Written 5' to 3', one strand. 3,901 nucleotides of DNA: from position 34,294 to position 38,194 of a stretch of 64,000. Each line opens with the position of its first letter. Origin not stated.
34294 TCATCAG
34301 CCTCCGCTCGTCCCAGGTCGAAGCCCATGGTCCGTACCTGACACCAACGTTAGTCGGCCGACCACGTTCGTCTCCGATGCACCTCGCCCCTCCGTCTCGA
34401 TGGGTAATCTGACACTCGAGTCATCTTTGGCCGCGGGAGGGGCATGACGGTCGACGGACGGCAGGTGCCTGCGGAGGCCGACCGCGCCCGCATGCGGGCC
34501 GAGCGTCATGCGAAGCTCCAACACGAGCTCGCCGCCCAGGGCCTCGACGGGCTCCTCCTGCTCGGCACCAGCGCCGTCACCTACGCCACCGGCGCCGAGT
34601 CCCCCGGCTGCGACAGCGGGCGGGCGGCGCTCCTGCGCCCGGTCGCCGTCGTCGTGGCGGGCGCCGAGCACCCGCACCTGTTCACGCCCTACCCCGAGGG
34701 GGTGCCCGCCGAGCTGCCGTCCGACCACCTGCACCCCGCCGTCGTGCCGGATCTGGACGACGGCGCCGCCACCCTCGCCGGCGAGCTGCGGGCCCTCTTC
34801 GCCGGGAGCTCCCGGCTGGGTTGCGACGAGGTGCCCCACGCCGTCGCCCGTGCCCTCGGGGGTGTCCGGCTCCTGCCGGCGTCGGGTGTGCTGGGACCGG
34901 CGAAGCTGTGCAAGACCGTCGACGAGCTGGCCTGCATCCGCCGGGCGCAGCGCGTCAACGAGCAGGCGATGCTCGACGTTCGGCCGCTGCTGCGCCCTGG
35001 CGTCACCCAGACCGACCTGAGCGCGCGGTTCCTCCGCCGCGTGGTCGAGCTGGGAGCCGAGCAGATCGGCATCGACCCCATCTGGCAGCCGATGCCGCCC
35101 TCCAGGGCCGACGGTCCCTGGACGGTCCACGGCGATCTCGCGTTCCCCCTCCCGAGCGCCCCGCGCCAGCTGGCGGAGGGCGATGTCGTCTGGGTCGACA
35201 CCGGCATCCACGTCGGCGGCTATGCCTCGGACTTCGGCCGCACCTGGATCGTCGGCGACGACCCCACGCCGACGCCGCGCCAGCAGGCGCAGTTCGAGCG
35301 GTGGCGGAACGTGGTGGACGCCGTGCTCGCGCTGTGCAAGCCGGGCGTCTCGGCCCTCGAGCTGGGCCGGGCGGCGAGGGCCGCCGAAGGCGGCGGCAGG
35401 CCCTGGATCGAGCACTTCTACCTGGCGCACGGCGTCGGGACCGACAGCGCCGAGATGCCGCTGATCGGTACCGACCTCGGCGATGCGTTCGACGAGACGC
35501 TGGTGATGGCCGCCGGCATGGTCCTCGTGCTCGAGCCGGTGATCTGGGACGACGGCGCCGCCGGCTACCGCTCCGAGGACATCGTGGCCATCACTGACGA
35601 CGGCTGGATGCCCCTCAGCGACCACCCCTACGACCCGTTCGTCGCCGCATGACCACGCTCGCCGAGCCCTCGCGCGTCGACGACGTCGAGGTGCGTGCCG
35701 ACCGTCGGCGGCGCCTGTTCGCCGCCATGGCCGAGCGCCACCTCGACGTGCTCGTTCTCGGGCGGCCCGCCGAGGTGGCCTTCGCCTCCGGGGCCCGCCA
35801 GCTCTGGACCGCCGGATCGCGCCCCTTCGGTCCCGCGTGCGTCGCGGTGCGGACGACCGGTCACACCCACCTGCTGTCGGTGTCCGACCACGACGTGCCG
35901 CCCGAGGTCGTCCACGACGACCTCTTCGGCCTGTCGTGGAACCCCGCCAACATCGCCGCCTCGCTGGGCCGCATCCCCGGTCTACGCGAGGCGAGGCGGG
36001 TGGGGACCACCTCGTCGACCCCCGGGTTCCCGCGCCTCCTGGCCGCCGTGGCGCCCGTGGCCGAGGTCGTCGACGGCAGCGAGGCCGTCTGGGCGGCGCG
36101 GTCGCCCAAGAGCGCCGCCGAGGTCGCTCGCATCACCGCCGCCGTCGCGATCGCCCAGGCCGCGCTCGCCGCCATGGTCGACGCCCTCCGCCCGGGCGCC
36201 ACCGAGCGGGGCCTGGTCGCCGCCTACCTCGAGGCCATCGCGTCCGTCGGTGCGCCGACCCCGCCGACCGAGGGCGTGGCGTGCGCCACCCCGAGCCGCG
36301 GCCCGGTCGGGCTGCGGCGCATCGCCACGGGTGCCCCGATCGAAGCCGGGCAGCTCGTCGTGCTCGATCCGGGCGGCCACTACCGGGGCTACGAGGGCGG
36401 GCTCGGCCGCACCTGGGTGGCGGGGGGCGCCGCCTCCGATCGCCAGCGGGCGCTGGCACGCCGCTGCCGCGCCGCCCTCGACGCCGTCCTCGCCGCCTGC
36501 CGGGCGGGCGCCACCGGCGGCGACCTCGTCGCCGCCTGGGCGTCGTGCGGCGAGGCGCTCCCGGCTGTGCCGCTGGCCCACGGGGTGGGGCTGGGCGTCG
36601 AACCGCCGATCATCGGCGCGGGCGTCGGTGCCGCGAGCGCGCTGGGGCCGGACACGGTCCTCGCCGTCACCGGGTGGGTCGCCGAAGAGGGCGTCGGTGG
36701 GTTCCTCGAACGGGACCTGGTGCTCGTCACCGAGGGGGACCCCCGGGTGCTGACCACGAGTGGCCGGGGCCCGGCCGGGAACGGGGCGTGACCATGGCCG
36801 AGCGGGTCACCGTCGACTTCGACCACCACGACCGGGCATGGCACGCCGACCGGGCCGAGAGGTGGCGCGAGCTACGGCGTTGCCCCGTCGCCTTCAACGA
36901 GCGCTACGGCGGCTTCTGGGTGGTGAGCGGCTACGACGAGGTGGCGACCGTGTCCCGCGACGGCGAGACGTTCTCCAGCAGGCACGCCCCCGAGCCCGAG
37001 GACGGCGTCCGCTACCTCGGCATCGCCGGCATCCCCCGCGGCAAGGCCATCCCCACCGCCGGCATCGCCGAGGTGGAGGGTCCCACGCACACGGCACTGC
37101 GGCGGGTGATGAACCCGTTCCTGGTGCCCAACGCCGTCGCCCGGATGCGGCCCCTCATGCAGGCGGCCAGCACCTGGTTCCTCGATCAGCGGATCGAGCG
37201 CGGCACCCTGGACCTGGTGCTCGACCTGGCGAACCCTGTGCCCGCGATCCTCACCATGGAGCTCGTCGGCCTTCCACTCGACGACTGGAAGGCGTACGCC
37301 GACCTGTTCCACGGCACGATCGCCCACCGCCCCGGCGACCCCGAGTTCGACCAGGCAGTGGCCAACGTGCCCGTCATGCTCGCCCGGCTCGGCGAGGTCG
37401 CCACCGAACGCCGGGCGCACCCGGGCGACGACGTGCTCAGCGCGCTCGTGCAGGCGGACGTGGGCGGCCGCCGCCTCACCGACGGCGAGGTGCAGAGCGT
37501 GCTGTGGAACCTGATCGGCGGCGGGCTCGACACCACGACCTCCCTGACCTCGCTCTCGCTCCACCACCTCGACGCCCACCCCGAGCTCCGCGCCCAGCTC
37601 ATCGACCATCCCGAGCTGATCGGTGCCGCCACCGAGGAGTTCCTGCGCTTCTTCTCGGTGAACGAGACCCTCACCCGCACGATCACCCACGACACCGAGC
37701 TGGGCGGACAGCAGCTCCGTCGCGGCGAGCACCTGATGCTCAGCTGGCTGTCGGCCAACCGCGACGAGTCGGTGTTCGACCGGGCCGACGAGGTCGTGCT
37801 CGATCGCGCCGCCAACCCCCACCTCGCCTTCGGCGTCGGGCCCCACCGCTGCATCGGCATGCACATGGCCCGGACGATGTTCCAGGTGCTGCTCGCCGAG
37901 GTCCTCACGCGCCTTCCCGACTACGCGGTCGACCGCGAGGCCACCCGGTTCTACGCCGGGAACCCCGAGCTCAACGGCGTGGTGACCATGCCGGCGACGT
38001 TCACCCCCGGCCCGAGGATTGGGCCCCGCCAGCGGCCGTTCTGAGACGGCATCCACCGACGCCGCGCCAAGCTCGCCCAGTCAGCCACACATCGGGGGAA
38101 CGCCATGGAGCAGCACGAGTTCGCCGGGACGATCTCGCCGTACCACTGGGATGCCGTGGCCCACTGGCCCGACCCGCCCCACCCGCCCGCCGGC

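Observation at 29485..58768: Nine copies of one 16-bp palindromic box mark every promoter region of a 30-kb catabolic block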

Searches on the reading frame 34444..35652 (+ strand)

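Call 10: search_protein_families(library=pfam, proteins=[window:34444-35652:+])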
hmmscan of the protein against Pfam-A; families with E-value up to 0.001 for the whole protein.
window:34444-35652:+ (402 aa): 2 families
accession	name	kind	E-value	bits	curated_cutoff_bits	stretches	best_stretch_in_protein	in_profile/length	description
PF00557.29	Peptidase_M24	-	9.8e-36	123.9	23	1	163-385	1-208/208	Metallopeptidase family M24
PF01321.24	Creatinase_N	-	2.2e-07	31.9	22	1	21-149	1-121/128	Creatinase/Prolidase N-terminal domain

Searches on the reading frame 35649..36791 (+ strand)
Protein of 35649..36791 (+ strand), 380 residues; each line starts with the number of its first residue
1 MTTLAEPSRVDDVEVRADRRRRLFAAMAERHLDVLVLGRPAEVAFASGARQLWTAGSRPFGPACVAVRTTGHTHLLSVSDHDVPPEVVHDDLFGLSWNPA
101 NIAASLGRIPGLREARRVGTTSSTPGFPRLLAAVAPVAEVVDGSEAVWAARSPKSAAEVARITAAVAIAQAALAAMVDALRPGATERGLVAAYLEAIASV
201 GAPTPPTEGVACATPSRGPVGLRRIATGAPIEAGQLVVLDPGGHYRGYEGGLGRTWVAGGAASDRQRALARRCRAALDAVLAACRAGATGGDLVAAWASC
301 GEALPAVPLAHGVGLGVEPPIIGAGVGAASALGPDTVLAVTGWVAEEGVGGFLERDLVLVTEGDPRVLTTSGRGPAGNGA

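Call 10: search_protein_families(library=pfam, proteins=[window:35649-36791:+])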
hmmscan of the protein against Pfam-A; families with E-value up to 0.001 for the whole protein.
window:35649-36791:+ (380 aa): 2 families
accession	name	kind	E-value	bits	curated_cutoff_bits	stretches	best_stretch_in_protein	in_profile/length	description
PF00557.29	Peptidase_M24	-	1.3e-24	87.6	23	1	161-362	2-208/208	Metallopeptidase family M24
PF01321.24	Creatinase_N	-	7.3e-05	23.7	22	1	19-151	1-126/128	Creatinase/Prolidase N-terminal domain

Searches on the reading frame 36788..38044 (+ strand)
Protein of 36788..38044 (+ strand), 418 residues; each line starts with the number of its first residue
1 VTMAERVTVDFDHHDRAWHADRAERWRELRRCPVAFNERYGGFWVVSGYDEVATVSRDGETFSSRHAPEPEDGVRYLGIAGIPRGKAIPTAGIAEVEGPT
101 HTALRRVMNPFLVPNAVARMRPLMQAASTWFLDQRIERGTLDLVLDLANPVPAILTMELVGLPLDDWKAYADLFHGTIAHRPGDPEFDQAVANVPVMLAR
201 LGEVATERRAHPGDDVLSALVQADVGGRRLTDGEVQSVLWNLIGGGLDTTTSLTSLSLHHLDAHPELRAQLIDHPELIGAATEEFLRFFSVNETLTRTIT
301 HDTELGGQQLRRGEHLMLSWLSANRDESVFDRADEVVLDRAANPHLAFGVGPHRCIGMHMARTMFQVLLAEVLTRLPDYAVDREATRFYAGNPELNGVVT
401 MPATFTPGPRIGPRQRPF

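Call 10: search_protein_families(library=pfam, proteins=[window:36788-38044:+])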
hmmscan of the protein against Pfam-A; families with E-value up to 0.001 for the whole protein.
window:36788-38044:+ (418 aa): 1 family
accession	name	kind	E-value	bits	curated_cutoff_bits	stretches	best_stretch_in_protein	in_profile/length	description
PF00067.27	p450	-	3.8e-25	89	22.8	1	212-375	237-431/462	Cytochrome P450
